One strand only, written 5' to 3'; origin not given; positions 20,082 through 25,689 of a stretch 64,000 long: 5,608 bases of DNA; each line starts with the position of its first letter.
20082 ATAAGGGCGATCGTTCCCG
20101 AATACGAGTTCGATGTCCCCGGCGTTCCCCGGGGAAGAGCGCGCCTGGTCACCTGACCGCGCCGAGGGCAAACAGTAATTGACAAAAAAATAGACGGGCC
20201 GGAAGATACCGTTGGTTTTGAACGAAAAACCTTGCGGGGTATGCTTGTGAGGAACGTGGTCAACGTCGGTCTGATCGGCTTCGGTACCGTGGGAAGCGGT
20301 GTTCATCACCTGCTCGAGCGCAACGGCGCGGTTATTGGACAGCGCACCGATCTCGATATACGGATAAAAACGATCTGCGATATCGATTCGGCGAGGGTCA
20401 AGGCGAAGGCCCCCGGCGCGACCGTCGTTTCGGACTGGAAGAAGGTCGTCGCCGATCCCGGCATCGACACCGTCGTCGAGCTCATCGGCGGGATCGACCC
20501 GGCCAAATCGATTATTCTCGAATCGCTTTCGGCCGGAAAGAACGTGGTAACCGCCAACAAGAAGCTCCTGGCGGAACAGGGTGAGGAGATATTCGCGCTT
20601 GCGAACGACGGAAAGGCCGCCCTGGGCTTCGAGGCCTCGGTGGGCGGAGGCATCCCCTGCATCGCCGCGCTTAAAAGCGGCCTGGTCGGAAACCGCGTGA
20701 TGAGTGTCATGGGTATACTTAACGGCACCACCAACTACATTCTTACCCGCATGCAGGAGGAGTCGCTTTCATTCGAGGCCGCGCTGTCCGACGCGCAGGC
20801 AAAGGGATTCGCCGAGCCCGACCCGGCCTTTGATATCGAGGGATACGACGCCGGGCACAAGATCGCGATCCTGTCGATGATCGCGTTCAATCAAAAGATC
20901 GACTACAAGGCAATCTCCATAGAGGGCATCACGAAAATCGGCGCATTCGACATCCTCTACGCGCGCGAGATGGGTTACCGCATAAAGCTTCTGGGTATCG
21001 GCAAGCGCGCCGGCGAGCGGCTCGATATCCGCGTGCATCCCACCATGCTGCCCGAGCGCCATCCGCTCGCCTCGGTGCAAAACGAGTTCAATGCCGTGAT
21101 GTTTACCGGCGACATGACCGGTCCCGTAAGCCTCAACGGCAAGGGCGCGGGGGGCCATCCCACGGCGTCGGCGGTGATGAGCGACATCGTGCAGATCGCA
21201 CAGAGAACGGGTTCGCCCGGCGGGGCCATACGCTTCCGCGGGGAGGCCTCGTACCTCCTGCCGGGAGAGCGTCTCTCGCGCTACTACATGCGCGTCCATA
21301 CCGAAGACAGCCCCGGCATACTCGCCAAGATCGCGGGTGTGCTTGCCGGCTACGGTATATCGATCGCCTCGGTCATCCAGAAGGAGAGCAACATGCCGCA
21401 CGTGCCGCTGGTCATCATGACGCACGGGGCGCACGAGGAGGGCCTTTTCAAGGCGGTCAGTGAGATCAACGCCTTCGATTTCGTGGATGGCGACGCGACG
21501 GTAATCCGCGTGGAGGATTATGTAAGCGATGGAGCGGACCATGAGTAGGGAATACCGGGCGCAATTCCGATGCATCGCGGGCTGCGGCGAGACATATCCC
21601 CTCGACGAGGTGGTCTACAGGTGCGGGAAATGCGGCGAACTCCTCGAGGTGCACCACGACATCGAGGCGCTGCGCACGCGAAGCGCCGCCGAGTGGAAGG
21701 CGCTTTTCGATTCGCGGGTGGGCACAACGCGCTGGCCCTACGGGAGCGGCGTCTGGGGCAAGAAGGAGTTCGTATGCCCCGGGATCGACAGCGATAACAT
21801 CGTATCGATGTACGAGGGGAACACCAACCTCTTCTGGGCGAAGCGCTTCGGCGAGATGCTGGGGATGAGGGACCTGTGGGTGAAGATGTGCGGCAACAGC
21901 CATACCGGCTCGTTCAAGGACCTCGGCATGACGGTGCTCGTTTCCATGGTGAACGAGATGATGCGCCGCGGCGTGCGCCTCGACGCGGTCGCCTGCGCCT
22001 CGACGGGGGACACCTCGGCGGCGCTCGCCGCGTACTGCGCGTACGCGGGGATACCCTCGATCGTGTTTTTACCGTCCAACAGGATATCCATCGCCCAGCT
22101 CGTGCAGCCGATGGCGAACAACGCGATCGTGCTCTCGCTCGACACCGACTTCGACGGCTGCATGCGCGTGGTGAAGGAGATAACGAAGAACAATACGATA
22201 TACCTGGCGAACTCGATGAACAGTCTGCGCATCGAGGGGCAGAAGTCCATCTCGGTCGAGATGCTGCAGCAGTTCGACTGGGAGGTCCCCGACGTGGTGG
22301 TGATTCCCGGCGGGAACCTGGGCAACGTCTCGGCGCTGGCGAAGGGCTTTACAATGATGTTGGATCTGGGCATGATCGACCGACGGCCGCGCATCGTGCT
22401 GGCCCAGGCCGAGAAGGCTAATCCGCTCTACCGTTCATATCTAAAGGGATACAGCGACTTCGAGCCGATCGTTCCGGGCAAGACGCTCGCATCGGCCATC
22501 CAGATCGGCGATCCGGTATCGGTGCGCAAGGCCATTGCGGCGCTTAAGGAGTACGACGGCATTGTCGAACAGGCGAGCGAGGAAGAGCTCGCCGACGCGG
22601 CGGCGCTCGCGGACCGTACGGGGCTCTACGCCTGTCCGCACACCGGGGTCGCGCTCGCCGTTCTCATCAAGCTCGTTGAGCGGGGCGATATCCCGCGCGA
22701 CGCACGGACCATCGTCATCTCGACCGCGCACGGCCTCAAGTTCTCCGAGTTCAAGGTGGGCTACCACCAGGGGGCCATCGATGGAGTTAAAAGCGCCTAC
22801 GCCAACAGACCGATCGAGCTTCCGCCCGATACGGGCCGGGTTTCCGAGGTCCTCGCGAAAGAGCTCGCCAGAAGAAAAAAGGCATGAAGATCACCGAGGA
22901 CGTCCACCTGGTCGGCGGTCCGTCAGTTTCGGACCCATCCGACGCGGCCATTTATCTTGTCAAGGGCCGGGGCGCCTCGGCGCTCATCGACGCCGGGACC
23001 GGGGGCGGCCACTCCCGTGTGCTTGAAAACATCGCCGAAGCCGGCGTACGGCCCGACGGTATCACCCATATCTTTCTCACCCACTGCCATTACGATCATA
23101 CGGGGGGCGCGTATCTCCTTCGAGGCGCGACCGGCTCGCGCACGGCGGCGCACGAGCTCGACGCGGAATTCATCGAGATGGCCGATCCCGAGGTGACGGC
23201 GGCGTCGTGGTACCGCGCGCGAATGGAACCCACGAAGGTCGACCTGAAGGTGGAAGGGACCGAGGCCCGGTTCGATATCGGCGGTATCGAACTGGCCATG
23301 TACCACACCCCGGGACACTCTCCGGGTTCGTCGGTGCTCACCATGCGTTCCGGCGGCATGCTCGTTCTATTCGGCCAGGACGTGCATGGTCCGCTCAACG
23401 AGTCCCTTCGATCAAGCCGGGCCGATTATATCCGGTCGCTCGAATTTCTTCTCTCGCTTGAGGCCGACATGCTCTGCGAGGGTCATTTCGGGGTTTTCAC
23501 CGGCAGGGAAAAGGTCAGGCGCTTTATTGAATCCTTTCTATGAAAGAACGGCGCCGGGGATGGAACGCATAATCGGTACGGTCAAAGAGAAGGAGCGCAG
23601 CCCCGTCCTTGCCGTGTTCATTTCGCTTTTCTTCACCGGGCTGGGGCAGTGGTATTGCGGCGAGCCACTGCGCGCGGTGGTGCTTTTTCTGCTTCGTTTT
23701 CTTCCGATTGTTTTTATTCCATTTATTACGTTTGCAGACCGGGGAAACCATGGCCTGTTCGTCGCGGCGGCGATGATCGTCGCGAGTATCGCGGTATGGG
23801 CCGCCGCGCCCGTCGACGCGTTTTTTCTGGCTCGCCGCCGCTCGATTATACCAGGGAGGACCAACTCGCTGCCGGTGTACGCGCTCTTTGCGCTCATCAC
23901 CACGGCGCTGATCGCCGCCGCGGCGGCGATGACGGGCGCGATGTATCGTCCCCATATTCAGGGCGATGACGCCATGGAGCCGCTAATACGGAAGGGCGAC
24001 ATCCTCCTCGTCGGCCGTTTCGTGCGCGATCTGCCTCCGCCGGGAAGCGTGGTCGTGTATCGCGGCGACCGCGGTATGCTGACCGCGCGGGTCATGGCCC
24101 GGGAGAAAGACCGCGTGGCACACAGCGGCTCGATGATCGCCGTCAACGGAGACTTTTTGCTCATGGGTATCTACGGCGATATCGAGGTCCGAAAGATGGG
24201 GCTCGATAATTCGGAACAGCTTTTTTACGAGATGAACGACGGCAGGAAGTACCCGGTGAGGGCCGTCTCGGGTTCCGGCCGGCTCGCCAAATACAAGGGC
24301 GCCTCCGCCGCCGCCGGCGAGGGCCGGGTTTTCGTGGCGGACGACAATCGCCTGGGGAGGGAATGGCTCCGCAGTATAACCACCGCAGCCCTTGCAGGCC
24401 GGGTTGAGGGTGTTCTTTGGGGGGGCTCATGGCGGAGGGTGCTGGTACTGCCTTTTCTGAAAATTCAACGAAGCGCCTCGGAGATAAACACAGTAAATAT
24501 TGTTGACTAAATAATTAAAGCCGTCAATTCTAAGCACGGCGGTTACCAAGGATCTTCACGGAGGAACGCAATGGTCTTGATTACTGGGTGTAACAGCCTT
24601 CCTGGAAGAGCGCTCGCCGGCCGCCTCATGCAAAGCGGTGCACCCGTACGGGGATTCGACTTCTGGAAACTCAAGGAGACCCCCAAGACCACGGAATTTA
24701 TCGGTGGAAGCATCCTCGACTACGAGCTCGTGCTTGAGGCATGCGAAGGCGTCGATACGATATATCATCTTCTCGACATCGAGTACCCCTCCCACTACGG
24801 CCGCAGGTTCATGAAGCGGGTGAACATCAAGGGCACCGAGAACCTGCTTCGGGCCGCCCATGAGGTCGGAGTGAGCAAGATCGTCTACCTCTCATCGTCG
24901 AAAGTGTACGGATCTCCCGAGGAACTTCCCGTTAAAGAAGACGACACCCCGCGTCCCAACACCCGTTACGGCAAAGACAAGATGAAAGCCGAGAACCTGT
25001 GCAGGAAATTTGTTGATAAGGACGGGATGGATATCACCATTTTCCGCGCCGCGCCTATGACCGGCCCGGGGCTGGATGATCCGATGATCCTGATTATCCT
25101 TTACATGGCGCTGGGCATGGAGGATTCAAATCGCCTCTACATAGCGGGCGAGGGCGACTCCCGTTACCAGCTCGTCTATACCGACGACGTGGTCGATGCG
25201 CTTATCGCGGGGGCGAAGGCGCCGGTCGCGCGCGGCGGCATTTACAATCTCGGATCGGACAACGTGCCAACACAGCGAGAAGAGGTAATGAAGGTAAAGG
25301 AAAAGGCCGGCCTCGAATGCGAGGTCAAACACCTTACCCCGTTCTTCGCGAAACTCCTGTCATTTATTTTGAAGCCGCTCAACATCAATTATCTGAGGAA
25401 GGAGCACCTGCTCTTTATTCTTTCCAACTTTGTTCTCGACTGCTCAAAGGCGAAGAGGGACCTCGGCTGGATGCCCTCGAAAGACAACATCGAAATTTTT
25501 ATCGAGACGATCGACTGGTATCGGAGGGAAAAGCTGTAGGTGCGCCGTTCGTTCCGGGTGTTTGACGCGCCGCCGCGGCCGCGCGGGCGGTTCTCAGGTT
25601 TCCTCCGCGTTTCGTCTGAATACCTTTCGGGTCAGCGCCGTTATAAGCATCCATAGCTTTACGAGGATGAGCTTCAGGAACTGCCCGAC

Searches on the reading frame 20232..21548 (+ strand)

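Call 49: search_protein_families(library=pfam, proteins=[window:20232-21548:+], max_evalue=0.00001)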
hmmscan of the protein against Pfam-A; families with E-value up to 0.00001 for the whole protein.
window:20232-21548:+ (438 aa): 3 families
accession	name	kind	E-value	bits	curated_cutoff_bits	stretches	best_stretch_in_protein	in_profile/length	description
PF00742.24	Homoserine_dh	-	4.2e-63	212.7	22.9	1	142-320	1-173/173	Homoserine dehydrogenase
PF03447.22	NAD_binding_3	-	3.8e-18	66.7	24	1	16-131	1-113/116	Homoserine dehydrogenase, NAD binding domain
PF01842.31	ACT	-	1.4e-08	34.8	27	1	352-414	2-63/66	ACT domain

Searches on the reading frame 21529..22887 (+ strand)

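Call 49: search_protein_families(library=pfam, proteins=[window:21529-22887:+], max_evalue=0.00001)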
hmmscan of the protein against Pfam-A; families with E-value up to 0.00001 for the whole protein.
window:21529-22887:+ (452 aa): 1 family
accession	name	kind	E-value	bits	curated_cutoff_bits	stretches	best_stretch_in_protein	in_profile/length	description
PF00291.31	PALP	-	4e-58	197.5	35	1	92-399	1-294/295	Pyridoxal-phosphate dependent enzyme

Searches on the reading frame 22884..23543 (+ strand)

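Call 49: search_protein_families(library=pfam, proteins=[window:22884-23543:+], max_evalue=0.00001)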
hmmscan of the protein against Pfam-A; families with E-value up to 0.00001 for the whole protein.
window:22884-23543:+ (219 aa): 2 families
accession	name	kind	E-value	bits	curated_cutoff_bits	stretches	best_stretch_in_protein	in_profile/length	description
PF00753.33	Lactamase_B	-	8.8e-27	94.8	22.7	1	21-201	6-196/196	Metallo-beta-lactamase superfamily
PF12706.13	Lactamase_B_2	-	3.9e-07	30.3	27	1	34-128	4-110/200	Beta-lactamase superfamily domain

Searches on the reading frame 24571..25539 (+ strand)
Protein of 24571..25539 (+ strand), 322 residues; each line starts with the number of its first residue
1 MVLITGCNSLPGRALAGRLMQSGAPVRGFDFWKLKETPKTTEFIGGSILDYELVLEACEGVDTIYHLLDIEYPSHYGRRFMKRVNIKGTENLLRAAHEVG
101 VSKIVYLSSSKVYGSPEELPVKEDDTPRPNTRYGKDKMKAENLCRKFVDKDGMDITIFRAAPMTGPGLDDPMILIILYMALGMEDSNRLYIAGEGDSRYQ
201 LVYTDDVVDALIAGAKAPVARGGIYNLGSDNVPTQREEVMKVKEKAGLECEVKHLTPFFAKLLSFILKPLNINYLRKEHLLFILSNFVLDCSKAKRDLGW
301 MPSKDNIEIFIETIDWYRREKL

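Call 49: search_protein_families(library=pfam, proteins=[window:24571-25539:+], max_evalue=0.00001)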
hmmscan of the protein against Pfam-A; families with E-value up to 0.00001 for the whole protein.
window:24571-25539:+ (322 aa): 6 families
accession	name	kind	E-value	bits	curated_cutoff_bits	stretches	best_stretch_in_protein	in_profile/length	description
PF01370.27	Epimerase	-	8e-35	120.8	20.9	1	2-228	1-240/240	NAD dependent epimerase/dehydratase family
PF16363.11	GDP_Man_Dehyd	-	3.5e-20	73.2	27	1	3-304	1-323/332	GDP-mannose 4,6 dehydratase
PF01073.25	3Beta_HSD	-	1.5e-15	57.4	22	1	4-217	2-231/280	3-beta hydroxysteroid dehydrogenase/isomerase family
PF04321.23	RmlD_sub_bind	-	1.6e-09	37.7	27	1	82-161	75-149/287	RmlD substrate binding domain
PF13460.12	NAD_binding_10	-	5.7e-08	33.3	27.2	1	12-164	7-147/184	NAD(P)H-binding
PF07993.18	NAD_binding_4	-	1.9e-06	27.7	20.1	1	56-171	84-218/258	Male sterility protein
